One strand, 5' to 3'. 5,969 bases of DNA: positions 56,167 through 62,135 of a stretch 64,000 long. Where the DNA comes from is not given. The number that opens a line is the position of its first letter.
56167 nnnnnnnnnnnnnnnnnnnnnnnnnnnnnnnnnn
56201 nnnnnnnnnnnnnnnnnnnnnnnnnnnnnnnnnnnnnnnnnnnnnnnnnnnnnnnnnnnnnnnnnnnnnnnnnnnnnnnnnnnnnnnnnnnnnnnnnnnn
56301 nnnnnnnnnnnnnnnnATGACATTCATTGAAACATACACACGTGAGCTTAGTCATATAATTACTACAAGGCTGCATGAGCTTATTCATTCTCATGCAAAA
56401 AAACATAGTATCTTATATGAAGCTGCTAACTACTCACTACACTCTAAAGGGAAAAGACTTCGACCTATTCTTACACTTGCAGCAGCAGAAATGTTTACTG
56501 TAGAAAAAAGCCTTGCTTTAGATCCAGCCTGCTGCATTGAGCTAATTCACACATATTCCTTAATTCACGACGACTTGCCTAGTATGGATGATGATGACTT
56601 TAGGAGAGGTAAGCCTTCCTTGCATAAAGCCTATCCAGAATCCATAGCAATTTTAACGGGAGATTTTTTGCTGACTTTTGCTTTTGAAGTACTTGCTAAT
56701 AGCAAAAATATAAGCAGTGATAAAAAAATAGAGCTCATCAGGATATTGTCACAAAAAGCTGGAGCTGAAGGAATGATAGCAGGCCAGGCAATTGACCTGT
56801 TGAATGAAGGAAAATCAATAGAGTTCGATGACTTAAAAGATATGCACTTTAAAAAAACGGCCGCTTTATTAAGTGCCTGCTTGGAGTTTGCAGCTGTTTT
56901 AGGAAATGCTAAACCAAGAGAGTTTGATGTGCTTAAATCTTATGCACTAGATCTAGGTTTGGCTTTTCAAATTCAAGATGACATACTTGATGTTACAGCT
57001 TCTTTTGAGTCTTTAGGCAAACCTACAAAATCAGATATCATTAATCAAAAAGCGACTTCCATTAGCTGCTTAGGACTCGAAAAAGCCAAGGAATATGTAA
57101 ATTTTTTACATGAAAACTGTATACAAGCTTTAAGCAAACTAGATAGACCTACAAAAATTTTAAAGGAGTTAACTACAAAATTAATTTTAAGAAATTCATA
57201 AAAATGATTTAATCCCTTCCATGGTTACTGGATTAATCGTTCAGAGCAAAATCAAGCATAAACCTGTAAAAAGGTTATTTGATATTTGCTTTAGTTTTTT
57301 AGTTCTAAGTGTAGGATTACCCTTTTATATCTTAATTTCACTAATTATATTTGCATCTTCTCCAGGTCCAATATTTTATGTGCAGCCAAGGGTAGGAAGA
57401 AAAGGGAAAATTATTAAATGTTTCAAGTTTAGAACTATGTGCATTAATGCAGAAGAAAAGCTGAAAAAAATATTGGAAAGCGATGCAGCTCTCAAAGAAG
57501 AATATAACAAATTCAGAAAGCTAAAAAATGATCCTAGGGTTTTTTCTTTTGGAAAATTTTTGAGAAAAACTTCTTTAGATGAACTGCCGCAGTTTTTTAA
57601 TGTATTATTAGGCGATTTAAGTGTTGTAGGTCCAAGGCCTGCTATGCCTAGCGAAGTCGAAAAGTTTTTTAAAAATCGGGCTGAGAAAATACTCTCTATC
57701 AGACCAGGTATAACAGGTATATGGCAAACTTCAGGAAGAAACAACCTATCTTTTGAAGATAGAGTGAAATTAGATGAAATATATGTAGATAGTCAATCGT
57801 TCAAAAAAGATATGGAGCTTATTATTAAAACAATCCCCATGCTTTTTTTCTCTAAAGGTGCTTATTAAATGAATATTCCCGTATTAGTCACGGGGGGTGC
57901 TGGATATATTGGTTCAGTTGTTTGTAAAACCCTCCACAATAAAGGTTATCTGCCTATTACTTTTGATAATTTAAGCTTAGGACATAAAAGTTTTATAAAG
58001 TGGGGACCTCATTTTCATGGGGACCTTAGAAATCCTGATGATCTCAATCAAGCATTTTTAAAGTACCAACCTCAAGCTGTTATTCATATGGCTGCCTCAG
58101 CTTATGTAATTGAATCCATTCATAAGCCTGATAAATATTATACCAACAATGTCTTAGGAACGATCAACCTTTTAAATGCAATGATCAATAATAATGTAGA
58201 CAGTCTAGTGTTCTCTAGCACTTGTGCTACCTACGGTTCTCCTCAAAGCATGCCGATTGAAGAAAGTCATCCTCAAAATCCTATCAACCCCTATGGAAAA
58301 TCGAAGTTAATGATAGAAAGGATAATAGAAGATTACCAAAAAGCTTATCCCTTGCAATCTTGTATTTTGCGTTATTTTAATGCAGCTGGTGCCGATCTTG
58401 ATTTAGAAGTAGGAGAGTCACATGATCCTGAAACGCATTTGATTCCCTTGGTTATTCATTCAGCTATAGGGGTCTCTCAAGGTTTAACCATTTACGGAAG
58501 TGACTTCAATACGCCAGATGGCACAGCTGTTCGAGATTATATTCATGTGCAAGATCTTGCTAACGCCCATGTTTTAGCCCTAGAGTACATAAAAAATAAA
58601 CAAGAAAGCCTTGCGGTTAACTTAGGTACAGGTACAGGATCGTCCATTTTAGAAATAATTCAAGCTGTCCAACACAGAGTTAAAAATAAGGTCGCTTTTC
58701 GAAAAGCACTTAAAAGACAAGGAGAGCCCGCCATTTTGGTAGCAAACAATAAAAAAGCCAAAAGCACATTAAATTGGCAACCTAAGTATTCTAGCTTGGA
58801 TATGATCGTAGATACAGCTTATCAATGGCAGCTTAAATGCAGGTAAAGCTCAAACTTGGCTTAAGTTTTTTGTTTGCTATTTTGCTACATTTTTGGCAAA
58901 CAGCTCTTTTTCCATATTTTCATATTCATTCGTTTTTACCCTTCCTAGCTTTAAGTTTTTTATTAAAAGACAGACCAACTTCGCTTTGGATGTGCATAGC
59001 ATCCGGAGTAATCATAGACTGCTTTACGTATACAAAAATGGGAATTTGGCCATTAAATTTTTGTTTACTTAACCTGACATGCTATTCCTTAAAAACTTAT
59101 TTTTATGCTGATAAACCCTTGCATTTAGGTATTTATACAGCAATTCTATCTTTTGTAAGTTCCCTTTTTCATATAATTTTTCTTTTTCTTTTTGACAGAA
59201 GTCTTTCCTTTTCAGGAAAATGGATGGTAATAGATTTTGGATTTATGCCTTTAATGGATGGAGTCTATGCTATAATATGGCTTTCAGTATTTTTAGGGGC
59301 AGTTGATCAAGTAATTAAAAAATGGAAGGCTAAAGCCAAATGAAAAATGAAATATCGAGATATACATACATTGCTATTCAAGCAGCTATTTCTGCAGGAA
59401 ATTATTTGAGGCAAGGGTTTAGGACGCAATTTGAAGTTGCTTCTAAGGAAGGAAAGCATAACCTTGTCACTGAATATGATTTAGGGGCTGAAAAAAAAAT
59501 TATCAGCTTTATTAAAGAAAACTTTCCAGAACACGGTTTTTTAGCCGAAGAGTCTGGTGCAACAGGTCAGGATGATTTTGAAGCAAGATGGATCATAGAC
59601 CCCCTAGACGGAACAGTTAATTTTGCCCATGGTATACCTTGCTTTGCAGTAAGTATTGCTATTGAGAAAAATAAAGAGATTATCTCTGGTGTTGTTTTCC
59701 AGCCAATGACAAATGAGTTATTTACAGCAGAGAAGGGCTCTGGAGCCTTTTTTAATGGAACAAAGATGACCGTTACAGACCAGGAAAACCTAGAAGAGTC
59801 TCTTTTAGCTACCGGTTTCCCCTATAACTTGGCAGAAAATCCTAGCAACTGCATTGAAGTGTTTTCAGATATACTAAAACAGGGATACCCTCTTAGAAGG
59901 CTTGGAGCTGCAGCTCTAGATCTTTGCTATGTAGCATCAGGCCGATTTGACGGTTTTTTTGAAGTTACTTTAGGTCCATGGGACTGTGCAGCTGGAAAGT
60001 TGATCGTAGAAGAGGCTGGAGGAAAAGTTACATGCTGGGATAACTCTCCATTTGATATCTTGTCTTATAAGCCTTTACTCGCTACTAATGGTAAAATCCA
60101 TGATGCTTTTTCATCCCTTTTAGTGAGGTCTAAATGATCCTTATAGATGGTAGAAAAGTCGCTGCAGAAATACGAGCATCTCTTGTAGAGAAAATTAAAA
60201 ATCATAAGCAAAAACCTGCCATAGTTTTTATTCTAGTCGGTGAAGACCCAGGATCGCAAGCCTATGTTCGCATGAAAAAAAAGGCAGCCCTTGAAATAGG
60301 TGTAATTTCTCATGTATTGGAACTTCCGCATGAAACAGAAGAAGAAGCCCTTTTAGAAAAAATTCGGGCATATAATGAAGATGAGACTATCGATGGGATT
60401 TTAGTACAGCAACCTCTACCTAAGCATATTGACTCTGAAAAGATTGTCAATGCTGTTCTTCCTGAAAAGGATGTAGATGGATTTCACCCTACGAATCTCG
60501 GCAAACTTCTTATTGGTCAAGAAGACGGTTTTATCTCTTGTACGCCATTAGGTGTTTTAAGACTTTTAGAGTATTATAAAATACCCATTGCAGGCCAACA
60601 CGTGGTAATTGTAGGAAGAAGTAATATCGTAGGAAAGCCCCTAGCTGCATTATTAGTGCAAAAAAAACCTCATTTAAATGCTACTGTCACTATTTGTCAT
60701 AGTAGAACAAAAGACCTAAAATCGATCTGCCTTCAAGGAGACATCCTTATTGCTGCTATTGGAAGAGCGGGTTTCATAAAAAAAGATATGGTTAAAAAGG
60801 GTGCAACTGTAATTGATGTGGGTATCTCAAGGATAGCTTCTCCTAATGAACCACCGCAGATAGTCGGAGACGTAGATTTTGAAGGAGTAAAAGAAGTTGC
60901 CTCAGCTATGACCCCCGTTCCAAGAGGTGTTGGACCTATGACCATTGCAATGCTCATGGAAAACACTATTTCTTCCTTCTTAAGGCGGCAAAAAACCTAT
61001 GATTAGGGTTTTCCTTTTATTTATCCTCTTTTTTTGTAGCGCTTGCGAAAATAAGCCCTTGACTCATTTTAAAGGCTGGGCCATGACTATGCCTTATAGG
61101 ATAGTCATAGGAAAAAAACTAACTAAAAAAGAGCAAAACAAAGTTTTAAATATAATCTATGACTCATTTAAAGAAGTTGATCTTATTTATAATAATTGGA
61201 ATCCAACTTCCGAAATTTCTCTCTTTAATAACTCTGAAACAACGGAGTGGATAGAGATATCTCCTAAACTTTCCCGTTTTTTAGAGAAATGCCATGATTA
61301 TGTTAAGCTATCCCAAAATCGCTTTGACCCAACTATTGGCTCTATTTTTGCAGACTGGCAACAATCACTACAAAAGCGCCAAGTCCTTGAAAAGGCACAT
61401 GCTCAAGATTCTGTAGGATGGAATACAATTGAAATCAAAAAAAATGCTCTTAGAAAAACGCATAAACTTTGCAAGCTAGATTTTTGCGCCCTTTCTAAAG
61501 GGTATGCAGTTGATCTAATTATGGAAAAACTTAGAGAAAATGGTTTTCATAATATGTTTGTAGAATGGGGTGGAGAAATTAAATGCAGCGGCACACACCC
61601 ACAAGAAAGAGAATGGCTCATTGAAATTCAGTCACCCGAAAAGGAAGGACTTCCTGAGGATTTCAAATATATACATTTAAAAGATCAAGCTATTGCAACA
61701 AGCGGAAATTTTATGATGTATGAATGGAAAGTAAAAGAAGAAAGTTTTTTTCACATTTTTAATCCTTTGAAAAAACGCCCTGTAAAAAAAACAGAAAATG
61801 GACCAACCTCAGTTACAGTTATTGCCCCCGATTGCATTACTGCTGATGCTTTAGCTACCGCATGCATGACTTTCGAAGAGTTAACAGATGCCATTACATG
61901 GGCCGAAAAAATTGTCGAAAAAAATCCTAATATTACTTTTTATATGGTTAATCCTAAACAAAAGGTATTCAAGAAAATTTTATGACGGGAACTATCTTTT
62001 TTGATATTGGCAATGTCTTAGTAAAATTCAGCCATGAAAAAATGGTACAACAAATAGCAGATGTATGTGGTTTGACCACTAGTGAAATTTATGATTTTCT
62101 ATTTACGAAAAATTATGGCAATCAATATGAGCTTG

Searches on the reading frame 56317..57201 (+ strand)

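Call 34: search_protein_families(library=pfam, proteins=[window:56317-57201:+], max_evalue=0.00001)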
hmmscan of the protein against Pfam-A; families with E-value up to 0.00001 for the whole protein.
window:56317-57201:+ (294 aa): 1 family
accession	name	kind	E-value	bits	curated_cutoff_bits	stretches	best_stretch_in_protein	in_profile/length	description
PF00348.22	polyprenyl_synt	-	6.5e-61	206.1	27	1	31-277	2-243/251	Polyprenyl synthetase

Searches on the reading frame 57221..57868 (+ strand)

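Call 34: search_protein_families(library=pfam, proteins=[window:57221-57868:+], max_evalue=0.00001)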
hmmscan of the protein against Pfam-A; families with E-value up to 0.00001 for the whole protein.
window:57221-57868:+ (215 aa): 1 family
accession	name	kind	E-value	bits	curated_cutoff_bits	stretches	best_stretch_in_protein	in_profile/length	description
PF02397.22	Bac_transf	-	1.6e-61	207.4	27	1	17-209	1-178/179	Bacterial sugar transferase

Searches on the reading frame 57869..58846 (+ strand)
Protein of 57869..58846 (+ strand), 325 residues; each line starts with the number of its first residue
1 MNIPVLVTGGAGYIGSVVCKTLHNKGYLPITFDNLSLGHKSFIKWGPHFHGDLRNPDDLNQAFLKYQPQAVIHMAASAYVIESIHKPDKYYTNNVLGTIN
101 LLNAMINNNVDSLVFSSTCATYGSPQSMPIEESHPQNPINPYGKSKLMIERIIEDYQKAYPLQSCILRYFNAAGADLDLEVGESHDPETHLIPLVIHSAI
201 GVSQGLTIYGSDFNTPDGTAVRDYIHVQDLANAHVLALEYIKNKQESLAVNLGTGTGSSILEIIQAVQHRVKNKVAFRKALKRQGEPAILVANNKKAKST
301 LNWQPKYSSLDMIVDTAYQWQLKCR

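Call 34: search_protein_families(library=pfam, proteins=[window:57869-58846:+], max_evalue=0.00001)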
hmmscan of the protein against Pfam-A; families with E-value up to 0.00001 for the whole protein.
window:57869-58846:+ (325 aa): 6 families
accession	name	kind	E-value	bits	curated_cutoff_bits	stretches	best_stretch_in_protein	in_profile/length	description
PF01370.27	Epimerase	-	6.5e-58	196.4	20.9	1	5-253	1-240/240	NAD dependent epimerase/dehydratase family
PF16363.11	GDP_Man_Dehyd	-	9.4e-56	190.1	27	1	6-314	1-330/332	GDP-mannose 4,6 dehydratase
PF01073.25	3Beta_HSD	-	1.4e-17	64.1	22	1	6-153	1-157/280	3-beta hydroxysteroid dehydrogenase/isomerase family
PF04321.23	RmlD_sub_bind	-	4e-15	56.1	27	1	5-159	3-142/287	RmlD substrate binding domain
PF02719.21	Polysacc_synt_2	-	3.5e-14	53.1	20.2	1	5-174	1-173/293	Polysaccharide biosynthesis protein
PF07993.18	NAD_binding_4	-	1.3e-07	31.4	20.1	1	67-169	88-204/258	Male sterility protein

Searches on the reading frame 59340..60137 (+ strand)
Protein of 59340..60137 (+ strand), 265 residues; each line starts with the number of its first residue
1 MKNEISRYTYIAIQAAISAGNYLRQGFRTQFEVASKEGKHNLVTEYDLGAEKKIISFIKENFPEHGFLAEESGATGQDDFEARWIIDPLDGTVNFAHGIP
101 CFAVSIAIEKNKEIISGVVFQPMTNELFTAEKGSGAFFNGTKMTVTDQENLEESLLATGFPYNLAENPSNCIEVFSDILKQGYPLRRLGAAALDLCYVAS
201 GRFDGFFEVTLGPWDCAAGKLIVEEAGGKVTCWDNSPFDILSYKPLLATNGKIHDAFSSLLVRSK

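Call 35: search_protein_families(library=pfam, proteins=[window:59340-60137:+], max_evalue=0.001)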
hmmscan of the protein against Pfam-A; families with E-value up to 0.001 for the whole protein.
window:59340-60137:+ (265 aa): 1 family
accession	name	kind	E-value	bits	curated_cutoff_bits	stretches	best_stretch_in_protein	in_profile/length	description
PF00459.30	Inositol_P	-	3.1e-71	240.5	27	1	7-260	4-265/271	Inositol monophosphatase family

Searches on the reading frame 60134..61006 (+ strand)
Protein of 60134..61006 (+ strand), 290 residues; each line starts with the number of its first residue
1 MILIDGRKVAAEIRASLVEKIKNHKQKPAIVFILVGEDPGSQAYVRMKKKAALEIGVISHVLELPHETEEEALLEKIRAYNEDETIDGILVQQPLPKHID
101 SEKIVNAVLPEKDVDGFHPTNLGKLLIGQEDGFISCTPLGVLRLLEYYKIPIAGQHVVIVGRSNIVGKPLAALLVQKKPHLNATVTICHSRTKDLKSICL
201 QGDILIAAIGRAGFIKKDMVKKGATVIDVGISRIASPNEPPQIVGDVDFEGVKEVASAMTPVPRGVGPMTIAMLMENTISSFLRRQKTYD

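Call 35: search_protein_families(library=pfam, proteins=[window:60134-61006:+], max_evalue=0.001)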
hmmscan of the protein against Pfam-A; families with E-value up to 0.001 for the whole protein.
window:60134-61006:+ (290 aa): 2 families
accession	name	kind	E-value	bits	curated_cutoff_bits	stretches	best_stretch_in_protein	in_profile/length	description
PF02882.25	THF_DHG_CYH_C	-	5.5e-67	224.5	27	1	118-284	1-158/160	Tetrahydrofolate dehydrogenase/cyclohydrolase, NAD(P)-binding domain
PF00763.28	THF_DHG_CYH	-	4.9e-38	130.4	32.8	1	4-115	1-115/115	Tetrahydrofolate dehydrogenase/cyclohydrolase, catalytic domain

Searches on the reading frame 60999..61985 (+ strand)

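Call 35: search_protein_families(library=pfam, proteins=[window:60999-61985:+], max_evalue=0.001)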
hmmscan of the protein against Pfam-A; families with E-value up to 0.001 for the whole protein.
window:60999-61985:+ (328 aa): 1 family
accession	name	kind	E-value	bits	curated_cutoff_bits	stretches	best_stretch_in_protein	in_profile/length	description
PF02424.20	ApbE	-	1.7e-58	198.7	25.6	1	31-304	3-257/266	ApbE family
